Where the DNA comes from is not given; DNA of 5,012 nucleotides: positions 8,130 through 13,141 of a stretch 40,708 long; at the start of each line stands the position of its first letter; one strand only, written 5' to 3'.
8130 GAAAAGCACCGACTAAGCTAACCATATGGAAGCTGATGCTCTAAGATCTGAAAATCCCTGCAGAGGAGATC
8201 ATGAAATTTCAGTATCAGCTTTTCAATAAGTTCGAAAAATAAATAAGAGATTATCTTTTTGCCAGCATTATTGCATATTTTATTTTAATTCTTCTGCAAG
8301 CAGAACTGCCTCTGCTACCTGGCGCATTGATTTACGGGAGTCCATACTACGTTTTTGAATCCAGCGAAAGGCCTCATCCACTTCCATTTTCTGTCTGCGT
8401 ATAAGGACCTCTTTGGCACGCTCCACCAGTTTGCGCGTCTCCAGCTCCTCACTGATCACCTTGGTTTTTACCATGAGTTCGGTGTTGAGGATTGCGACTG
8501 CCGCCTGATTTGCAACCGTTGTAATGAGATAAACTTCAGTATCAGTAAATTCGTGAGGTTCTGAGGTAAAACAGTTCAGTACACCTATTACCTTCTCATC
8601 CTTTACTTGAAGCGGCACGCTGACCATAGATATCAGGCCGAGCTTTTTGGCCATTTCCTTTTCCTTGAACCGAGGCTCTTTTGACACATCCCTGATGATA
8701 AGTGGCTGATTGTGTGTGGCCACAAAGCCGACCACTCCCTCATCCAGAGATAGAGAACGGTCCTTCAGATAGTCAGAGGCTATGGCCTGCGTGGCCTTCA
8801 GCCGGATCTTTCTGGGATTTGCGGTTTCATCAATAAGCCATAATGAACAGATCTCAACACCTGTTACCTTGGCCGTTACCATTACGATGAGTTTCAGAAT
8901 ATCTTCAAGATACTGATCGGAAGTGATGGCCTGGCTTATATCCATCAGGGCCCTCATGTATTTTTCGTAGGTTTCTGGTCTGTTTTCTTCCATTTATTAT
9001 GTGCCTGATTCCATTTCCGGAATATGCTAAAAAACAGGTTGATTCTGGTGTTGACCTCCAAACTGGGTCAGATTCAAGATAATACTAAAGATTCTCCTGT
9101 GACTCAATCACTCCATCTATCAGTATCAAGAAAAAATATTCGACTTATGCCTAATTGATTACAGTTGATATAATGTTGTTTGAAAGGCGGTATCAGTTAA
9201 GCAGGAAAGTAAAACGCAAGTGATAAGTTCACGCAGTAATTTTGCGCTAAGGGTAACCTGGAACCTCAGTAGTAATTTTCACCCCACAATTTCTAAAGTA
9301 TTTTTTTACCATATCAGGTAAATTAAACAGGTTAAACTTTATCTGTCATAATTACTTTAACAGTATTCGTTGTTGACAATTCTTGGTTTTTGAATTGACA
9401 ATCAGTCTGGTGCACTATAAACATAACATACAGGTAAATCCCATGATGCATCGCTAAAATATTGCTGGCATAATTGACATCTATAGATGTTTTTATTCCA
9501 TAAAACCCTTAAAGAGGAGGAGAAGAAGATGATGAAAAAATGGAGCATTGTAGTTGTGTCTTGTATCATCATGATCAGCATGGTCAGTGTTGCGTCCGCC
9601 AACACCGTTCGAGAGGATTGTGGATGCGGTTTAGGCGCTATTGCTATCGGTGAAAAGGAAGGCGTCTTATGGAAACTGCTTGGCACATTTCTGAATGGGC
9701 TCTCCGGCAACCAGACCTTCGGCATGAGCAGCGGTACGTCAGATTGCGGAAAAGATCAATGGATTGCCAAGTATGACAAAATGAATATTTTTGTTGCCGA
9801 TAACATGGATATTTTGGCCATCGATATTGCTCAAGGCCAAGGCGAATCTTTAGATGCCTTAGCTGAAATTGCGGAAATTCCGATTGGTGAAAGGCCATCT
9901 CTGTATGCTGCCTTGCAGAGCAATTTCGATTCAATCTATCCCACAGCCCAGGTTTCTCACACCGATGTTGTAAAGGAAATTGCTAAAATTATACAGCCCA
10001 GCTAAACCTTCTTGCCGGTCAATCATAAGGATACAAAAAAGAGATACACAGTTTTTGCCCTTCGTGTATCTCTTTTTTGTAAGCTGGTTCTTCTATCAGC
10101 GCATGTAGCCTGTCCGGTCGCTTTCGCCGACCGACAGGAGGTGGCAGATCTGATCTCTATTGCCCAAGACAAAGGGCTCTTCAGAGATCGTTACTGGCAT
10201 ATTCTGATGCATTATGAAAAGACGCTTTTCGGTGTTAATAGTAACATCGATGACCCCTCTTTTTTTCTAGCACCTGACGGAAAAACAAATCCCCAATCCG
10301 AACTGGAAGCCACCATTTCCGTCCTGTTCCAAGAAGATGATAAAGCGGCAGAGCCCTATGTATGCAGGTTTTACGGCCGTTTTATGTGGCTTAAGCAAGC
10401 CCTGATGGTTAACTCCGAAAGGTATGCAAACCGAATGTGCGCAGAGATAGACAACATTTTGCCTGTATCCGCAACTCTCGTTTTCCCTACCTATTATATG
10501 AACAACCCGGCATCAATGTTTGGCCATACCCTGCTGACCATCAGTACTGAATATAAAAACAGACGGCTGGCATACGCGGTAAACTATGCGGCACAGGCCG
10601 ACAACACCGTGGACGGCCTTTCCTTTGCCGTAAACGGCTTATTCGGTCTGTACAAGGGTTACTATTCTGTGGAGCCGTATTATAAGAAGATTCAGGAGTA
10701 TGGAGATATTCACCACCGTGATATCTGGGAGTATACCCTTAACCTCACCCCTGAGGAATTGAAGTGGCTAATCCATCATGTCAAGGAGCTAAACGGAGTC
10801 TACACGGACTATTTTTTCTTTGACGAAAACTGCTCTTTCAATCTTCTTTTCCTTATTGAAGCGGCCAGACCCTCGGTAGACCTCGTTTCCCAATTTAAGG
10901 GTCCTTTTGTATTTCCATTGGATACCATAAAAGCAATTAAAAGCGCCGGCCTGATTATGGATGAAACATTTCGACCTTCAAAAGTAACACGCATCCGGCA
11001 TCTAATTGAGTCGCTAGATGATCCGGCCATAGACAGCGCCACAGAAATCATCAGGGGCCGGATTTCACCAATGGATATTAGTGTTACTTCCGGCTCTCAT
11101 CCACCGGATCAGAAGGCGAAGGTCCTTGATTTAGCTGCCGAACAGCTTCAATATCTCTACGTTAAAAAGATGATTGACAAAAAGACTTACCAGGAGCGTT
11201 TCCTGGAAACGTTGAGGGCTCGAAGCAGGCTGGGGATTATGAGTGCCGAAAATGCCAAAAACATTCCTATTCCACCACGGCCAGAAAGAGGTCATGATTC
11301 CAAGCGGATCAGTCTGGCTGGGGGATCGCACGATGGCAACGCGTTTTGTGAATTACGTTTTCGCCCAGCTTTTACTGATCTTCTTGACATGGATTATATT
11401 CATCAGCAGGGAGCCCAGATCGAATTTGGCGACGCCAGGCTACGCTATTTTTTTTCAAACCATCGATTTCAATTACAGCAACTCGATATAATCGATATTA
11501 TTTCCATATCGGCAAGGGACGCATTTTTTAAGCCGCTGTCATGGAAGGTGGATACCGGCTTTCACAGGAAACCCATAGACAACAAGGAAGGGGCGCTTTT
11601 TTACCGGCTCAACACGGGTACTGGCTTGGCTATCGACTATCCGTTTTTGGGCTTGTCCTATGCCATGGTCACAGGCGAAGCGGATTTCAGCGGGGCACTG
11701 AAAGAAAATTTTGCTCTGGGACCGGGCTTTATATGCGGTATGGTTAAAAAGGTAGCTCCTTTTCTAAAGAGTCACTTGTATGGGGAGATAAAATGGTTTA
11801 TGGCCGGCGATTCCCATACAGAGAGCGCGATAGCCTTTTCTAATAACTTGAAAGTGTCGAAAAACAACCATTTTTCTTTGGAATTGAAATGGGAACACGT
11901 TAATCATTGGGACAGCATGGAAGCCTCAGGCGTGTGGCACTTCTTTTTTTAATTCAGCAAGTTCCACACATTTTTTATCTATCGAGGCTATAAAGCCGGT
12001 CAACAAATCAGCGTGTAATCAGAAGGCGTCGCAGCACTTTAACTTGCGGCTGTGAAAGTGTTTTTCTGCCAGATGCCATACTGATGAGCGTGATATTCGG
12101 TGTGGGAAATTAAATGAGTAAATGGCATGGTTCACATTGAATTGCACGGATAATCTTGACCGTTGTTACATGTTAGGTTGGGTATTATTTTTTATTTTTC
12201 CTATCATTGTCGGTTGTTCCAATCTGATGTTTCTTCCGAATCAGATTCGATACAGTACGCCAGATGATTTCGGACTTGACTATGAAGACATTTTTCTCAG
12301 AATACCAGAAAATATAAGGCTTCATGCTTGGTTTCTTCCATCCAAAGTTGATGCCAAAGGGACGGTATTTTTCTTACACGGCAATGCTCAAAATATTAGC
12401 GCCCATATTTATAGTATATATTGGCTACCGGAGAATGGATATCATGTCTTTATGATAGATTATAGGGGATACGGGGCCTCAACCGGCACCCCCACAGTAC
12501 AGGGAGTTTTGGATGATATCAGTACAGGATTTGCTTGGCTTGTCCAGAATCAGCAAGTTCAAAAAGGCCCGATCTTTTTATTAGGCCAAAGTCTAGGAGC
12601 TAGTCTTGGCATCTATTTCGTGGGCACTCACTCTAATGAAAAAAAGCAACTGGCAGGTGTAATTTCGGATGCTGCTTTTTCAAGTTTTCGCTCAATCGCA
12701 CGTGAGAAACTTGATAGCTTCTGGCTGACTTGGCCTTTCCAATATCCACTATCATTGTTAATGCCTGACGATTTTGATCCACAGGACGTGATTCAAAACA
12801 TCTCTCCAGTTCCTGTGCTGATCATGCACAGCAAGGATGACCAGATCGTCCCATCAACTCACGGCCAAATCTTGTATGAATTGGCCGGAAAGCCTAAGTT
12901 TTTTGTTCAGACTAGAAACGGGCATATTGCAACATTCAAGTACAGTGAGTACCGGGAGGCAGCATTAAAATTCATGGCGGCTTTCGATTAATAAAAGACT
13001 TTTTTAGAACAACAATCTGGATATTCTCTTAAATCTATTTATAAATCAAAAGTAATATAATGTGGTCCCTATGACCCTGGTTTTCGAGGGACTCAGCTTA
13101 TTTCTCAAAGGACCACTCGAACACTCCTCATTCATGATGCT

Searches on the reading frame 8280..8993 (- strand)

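Call 20: search_protein_families(library=pfam, proteins=[window:8280-8993:-], max_evalue=0.00001)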
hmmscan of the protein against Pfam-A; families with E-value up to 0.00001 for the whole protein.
window:8280-8993:- (237 aa): 4 families
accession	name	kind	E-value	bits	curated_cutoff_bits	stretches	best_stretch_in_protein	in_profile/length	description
PF01590.32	GAF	-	1.7e-21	77.5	22.4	1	29-168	2-133/133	GAF domain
PF13185.12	GAF_2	-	1.9e-19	70.6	28.6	1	29-168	4-135/136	GAF domain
PF03861.19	ANTAR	-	4.7e-19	68.4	27.3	1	181-231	4-54/54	ANTAR domain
PF13492.12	GAF_3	-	8e-14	52.6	27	1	29-170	2-129/129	GAF domain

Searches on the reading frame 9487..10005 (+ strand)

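Call 8: search_protein_families(library=pfam, proteins=[window:9487-10005:+], max_evalue=1)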
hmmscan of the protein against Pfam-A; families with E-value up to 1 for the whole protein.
window:9487-10005:+ (172 aa): 2 families
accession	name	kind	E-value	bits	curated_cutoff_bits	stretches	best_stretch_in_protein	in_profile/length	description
PF11220.13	DUF3015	-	1.4e-35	122.7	25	1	44-170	7-133/142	Protein of unknown function (DUF3015)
PF07270.16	DUF1438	-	0.13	12.8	25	1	73-110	34-71/151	Protein of unknown function (DUF1438)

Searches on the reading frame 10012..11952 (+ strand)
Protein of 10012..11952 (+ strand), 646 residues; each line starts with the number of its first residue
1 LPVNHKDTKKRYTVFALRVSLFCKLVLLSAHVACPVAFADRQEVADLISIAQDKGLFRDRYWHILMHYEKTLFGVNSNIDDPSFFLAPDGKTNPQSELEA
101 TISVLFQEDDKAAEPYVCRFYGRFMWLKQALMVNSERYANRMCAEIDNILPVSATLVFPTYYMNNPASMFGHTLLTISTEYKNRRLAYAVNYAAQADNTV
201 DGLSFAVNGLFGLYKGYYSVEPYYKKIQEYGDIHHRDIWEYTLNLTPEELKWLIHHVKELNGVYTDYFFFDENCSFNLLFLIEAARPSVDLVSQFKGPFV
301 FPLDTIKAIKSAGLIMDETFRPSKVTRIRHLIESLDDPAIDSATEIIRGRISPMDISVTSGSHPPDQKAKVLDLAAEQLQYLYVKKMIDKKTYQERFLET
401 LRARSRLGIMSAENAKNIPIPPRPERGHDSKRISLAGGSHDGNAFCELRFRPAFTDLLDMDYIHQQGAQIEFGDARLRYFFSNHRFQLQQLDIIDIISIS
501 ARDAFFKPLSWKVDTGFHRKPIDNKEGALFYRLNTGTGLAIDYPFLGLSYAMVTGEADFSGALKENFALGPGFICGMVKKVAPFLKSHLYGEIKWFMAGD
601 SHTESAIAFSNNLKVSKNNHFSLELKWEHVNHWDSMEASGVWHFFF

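Call 8: search_protein_families(library=pfam, proteins=[window:10012-11952:+], max_evalue=1)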
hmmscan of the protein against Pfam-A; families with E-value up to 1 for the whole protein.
window:10012-11952:+ (646 aa): 4 families
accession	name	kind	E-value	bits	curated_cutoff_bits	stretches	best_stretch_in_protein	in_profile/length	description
PF25222.1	DUF7840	-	2e-63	214.5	27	1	421-645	1-224/224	Domain of unknown function (DUF7840)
PF13387.12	Lnb_N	-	2.7e-50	170.8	22.2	1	152-311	12-174/175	Lnb N-terminal periplasmic domain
PF25225.1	DUF7843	-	2.5e-23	82.8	25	1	56-129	3-78/79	Domain of unknown function (DUF7843)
PF25224.1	DUF7842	-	0.0017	19.5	27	1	321-409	4-89/96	Domain of unknown function (DUF7842)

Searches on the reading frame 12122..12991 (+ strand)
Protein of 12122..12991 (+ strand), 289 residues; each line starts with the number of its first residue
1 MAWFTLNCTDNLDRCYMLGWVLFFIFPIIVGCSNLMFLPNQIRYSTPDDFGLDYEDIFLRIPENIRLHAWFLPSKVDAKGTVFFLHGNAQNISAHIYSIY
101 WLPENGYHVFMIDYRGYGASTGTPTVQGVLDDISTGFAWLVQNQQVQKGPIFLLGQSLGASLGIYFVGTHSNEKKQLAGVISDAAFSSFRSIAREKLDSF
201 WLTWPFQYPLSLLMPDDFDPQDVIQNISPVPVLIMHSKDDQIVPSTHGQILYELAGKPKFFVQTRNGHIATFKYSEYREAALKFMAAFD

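Call 8: search_protein_families(library=pfam, proteins=[window:12122-12991:+], max_evalue=1)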
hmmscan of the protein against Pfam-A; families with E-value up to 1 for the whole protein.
window:12122-12991:+ (289 aa): 12 families
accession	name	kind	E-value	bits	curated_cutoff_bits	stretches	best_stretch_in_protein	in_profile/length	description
PF12146.15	Hydrolase_4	-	2.4e-19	70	27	2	78-186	3-110/239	Serine aminopeptidase, S33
PF00561.26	Abhydrolase_1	-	2.7e-13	50.6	25.8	1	81-190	2-113/245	alpha/beta hydrolase fold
PF12697.13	Abhydrolase_6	-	8.7e-09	36.8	26.3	1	82-209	1-112/217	Alpha/beta hydrolase family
PF20434.5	BD-FAE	-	1.4e-06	28.5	26.8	2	98-175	39-114/215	BD-FAE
PF00326.27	Peptidase_S9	-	3e-06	27.3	22.6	1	98-253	6-168/213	Prolyl oligopeptidase family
PF02129.25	Peptidase_S15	-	3.3e-05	24.2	23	1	102-193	47-137/262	X-Pro dipeptidyl-peptidase (S15 family)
PF02230.22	Abhydrolase_2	-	0.00032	21.1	23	1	143-187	99-140/217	Phospholipase/Carboxylesterase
PF03583.20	LIP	-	0.002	17.9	23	1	91-160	11-82/286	Secretory lipase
PF06821.19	Ser_hydrolase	-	0.034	14.5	22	1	140-270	46-155/172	Serine hydrolase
PF03959.19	FSH1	-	0.05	13.7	21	1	141-269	92-200/211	Serine hydrolase (FSH1)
PF07859.19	Abhydrolase_3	-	0.1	12.7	25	1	128-181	47-104/210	alpha/beta hydrolase fold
PF08840.17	BAAT_C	-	0.12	12.8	20.9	0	137-167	10-40/210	BAAT / Acyl-CoA thioester hydrolase C terminal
